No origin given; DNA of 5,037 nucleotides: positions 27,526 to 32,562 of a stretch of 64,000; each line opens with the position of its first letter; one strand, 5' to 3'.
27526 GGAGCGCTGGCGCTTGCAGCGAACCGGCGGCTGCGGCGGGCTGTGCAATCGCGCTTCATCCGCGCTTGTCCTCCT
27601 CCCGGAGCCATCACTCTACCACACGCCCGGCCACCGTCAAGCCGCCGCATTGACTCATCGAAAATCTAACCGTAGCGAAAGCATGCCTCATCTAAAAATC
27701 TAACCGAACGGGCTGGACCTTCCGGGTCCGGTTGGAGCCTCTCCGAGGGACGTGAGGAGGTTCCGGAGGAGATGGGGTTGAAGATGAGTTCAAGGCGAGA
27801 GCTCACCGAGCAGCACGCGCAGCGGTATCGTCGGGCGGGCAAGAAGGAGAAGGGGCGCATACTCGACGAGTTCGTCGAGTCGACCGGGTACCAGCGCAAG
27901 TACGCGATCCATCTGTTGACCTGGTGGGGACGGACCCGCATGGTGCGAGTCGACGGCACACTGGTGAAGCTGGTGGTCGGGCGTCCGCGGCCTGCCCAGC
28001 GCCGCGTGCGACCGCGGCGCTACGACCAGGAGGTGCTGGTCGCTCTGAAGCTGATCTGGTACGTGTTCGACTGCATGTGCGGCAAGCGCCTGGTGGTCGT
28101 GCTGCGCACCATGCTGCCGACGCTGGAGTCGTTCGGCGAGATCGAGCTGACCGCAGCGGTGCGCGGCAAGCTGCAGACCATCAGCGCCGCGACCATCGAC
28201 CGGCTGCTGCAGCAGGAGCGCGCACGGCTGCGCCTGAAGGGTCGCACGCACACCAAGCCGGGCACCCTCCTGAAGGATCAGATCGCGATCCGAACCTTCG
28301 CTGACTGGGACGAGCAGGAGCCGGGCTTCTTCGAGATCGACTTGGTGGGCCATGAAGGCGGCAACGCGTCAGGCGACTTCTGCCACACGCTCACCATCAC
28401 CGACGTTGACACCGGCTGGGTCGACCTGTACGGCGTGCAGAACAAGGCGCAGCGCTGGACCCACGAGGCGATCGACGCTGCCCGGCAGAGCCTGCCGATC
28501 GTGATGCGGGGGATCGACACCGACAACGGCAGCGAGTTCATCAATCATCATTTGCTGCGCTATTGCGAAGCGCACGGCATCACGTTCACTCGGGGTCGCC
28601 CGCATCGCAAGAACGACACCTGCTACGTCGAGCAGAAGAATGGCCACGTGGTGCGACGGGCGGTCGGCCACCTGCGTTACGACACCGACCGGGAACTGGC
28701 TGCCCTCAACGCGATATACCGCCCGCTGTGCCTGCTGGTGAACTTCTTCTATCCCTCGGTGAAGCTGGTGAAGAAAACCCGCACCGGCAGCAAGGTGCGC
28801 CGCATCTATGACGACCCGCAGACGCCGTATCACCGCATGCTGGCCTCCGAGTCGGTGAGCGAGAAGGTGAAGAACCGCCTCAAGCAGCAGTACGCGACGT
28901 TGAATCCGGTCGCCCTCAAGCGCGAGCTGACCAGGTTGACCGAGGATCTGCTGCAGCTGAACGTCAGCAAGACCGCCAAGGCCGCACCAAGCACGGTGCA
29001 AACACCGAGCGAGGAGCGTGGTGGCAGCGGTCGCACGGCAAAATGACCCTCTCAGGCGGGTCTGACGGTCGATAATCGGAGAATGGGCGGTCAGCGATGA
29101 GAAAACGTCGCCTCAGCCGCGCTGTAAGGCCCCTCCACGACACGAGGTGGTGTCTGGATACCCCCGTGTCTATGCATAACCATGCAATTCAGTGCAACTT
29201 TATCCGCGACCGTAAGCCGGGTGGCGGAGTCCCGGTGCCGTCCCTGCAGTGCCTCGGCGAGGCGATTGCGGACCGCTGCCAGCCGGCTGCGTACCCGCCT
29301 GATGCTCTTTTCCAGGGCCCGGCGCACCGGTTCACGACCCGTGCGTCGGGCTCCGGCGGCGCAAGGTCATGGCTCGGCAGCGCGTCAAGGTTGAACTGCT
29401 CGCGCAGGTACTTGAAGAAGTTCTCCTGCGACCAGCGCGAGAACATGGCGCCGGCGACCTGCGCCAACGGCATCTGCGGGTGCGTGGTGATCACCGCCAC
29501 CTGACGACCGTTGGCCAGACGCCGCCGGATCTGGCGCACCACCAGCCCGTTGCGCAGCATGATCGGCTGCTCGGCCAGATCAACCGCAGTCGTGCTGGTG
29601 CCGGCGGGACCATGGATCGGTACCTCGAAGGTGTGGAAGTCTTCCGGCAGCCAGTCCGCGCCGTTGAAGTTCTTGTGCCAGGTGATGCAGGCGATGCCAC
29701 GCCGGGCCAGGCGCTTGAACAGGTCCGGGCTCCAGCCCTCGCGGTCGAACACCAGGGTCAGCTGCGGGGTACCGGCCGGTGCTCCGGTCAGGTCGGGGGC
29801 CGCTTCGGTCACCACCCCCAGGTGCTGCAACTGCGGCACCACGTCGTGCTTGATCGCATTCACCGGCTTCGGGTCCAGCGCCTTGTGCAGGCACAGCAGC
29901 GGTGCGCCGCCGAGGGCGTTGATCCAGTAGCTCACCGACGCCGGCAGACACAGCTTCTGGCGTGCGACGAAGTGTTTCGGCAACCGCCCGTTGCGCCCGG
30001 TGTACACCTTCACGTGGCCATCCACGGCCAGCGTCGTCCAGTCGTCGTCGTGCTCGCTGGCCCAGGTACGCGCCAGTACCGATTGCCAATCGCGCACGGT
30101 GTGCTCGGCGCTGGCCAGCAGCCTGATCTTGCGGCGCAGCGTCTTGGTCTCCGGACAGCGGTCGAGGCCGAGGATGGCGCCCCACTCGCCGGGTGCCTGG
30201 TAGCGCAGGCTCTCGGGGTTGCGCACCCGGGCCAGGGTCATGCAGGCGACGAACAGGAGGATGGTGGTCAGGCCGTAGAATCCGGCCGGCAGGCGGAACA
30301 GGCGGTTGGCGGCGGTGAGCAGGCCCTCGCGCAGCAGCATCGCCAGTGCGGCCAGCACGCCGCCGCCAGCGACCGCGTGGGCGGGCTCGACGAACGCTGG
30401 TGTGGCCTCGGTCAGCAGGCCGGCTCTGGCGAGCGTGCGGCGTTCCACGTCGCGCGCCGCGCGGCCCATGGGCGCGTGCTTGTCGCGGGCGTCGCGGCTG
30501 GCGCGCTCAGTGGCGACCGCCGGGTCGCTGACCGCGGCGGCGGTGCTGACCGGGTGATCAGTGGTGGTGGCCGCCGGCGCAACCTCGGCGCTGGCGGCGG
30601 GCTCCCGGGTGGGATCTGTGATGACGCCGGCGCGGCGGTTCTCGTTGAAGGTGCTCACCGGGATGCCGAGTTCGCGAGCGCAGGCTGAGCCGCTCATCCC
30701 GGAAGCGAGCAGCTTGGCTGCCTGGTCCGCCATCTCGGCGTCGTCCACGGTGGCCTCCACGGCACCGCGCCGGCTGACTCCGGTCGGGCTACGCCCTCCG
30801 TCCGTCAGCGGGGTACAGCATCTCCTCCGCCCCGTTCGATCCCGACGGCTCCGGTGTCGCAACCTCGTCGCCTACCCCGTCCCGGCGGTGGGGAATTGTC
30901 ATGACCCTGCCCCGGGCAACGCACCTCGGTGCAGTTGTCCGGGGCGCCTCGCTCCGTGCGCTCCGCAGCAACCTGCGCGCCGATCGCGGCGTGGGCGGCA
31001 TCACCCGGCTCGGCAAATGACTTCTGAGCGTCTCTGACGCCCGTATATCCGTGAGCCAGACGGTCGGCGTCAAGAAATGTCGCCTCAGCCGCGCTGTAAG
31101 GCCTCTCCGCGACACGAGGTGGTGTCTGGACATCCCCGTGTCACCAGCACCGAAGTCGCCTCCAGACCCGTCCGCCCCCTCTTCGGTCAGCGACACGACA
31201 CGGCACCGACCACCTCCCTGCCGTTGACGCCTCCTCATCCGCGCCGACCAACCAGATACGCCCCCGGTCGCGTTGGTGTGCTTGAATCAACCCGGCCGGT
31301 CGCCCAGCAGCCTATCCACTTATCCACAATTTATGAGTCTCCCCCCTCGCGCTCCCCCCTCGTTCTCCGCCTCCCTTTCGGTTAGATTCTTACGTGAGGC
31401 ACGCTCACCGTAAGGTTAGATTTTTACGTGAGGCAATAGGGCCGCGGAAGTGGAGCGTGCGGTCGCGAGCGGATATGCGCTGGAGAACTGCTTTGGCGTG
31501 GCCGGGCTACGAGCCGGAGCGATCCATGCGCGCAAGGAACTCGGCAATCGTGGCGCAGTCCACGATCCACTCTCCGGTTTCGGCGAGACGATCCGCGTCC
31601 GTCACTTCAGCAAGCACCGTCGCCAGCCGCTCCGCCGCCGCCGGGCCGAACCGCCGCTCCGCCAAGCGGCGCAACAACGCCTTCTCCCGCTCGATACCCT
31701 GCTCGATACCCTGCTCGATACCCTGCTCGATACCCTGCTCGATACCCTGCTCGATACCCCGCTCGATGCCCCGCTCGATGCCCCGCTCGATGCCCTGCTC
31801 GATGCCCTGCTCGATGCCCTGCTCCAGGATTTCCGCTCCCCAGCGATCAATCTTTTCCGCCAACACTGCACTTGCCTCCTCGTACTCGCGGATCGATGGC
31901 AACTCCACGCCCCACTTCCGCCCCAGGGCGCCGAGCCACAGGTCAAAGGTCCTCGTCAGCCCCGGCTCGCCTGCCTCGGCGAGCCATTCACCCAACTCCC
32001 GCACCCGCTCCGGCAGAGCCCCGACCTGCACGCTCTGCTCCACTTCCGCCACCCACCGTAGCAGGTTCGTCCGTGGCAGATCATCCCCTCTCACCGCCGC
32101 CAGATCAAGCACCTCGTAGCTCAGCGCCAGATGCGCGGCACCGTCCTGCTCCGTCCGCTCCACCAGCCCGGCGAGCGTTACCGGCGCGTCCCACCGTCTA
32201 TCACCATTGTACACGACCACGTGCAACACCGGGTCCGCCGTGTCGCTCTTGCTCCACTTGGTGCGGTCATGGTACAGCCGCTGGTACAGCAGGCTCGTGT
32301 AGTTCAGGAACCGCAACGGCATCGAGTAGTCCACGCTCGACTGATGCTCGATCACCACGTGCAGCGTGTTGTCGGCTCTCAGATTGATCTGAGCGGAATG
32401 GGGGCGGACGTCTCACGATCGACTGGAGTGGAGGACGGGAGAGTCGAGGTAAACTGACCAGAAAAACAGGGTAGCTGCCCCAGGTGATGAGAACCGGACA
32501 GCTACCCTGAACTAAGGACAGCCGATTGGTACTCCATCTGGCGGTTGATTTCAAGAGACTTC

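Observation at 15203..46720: A module of permease tail + hairpin + Rpn/YhgA-like nuclease recurs at cassette junctions, possibly mobile or driving rearrangement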

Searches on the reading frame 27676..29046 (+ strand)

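Call 5: search_protein_families(library=pfam, proteins=[window:27676-29046:+])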
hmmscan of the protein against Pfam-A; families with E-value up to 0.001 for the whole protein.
window:27676-29046:+ (456 aa): 1 family
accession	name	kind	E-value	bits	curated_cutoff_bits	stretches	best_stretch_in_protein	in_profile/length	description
PF00665.32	rve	-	5.3e-09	36.7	32.6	1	214-311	3-101/102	Integrase core domain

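Call 52: search_protein_families(library=ncbifam, proteins=[window:27676-29046:+])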
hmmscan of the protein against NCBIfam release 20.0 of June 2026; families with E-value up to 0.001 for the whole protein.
window:27676-29046:+ (456 aa): 3 families
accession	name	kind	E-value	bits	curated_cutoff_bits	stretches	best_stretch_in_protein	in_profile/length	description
NF033577.2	transpos_IS481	equivalog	2.8e-12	46.7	224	1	140-343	67-257/284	IS481 family transposase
NF033563.0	transpos_IS30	equivalog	4.8e-07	29.7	80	1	176-325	93-236/267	IS30 family transposase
NF033516.0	transpos_IS3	equivalog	1.8e-05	24.1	160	1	153-342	150-341/369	IS3 family transposase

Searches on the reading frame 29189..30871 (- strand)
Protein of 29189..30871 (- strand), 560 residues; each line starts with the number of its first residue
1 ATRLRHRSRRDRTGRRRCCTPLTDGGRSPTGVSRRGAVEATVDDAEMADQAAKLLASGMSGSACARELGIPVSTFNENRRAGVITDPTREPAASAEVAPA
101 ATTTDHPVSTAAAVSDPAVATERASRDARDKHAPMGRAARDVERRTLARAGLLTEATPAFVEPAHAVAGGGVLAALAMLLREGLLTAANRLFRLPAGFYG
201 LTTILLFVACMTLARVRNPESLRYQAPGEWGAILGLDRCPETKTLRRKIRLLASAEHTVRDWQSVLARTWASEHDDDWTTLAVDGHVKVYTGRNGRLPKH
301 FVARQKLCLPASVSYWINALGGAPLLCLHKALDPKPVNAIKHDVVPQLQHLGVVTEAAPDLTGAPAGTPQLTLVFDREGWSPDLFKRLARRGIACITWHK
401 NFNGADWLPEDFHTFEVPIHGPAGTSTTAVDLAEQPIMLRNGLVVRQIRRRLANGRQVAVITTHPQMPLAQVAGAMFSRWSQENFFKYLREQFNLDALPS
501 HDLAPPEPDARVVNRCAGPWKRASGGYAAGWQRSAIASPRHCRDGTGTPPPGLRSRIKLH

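Call 5: search_protein_families(library=pfam, proteins=[window:29189-30871:-])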
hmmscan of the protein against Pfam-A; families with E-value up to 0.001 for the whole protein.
window:29189-30871:- (560 aa): 1 family
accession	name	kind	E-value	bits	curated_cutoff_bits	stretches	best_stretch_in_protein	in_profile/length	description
PF21804.3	Transposase_29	-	5.3e-69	233.4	27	1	140-501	6-360/562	Transposase protein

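Call 52: search_protein_families(library=ncbifam, proteins=[window:29189-30871:-])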
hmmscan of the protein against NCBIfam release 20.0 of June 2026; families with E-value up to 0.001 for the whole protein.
window:29189-30871:- (560 aa): 0 families

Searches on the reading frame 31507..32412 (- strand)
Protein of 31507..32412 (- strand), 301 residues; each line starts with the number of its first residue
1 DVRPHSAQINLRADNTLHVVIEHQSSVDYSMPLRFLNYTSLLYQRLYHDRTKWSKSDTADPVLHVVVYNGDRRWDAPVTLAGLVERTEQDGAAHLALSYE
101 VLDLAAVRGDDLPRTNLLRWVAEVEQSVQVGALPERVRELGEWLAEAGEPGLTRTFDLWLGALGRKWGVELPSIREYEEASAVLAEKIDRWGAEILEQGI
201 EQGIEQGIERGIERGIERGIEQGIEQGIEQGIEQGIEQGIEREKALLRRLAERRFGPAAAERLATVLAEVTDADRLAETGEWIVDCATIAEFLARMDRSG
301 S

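Call 4: search_protein_families(library=pfam, proteins=[window:31507-32412:-])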
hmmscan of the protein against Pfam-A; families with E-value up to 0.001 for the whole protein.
window:31507-32412:- (301 aa): 1 family
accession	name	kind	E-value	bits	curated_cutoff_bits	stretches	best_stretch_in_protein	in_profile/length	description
PF04754.18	Transposase_31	-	3.8e-13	49.9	21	1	14-146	68-194/203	Putative transposase, YhgA-like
